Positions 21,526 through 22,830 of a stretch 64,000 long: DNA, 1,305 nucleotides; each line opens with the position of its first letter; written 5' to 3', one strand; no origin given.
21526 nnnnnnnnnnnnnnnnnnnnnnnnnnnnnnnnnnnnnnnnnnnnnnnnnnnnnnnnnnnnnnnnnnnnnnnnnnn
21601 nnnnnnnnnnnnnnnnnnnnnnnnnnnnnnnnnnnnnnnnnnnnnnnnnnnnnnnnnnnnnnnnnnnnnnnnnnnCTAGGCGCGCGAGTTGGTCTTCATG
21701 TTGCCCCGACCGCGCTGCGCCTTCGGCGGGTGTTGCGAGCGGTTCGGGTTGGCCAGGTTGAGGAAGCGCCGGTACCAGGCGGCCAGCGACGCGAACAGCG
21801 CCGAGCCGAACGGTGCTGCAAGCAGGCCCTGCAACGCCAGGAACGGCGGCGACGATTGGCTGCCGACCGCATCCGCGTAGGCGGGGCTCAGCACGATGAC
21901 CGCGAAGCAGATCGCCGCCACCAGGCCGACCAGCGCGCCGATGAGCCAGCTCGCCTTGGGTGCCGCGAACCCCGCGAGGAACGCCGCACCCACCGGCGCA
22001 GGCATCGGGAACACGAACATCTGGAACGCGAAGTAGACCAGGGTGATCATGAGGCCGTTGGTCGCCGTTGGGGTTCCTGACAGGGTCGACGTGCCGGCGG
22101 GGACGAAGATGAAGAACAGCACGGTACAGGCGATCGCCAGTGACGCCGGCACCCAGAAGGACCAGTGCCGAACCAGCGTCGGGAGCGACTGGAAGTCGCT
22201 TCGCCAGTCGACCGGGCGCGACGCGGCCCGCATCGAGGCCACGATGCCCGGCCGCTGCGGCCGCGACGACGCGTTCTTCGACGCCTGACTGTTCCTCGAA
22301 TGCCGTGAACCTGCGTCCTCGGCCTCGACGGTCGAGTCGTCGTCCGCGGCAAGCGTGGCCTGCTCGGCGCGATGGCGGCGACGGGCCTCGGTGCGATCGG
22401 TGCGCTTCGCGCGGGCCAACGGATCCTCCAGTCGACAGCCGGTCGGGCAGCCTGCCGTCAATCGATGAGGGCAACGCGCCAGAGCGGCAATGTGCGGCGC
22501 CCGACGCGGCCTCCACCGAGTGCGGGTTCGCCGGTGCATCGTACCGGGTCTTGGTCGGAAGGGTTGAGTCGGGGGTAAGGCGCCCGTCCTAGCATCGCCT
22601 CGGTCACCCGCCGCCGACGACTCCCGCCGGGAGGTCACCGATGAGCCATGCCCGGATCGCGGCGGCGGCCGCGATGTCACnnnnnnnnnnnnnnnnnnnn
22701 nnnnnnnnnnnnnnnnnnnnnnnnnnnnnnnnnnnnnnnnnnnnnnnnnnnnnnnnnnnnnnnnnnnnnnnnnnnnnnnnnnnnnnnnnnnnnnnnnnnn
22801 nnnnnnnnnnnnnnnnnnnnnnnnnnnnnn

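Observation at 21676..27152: Surface-anchored LTD + 4x OB-fold protein next to nucleoside phosphorylase: candidate extracellular nucleic-acid capture/scavenging module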

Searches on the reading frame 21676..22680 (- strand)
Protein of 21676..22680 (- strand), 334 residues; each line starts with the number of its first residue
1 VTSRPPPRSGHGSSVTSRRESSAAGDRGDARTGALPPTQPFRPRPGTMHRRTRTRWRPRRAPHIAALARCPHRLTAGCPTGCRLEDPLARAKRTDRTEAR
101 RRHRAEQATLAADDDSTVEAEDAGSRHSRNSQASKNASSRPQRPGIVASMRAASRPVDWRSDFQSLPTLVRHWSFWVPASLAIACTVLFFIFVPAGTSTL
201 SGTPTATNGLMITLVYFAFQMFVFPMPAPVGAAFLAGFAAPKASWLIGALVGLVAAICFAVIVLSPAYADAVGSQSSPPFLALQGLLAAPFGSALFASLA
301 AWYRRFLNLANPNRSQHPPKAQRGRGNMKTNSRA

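Call 3: search_protein_families(library=pfam, proteins=[window:21676-22680:-], max_evalue=0.1)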
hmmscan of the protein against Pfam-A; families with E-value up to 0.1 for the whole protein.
window:21676-22680:- (334 aa): 2 families
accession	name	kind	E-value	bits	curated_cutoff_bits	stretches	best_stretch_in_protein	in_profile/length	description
PF22251.1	PFF1_TM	-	0.027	14.4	32.3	1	97-219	159-277/300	Vacuolar membrane protease, transmembrane domain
PF12263.13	DUF3611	-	0.05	13.9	27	0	169-219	13-61/175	Protein of unknown function (DUF3611)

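Call 4: search_protein_families(library=ncbifam, proteins=[window:21676-22680:-], max_evalue=0.1)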
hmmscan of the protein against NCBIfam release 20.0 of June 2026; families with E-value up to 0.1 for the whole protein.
window:21676-22680:- (334 aa): 0 families

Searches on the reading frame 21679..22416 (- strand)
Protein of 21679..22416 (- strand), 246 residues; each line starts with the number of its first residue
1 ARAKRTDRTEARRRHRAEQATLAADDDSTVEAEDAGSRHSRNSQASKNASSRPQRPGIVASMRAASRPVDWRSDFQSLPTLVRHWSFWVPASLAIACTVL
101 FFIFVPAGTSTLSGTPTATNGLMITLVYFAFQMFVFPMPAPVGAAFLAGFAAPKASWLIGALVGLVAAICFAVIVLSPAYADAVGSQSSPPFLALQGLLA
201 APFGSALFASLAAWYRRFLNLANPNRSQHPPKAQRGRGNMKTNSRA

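Call 76: find_homologous_proteins(query=window:21679-22416:-, max_evalue=0.001)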
Query window:21679-22416:- (246 aa): 797 proteins with E <= 0.001 among 3427 candidates; the best 120 are listed.
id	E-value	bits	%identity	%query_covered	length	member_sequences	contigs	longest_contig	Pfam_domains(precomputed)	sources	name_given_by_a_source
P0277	9.7e-156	534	100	100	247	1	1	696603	-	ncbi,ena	-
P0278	9.1e-102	358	68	100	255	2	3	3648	-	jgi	-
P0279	2.6e-101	356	66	100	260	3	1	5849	-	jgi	jgi:hypothetical protein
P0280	4.4e-99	349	67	100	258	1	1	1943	-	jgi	jgi:hypothetical protein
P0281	6.1e-99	348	64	100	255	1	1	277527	-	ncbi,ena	-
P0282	1.3e-97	344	66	100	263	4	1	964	-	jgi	jgi:hypothetical protein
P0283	1.1e-96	341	65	100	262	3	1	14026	-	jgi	jgi:hypothetical protein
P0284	3.5e-81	290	71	76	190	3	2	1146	-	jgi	jgi:hypothetical protein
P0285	2.3e-75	271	57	100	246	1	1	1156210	-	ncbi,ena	-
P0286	2.7e-75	271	60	98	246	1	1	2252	-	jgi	jgi:hypothetical protein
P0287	3.6e-73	264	56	100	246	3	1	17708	-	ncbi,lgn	-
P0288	4.3e-71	257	55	100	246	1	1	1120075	-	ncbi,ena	-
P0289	8.5e-68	246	54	100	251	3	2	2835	-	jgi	jgi:hypothetical protein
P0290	9.2e-67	243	52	100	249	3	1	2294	-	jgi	jgi:hypothetical protein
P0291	7.7e-65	237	53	100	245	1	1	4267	-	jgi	jgi:hypothetical protein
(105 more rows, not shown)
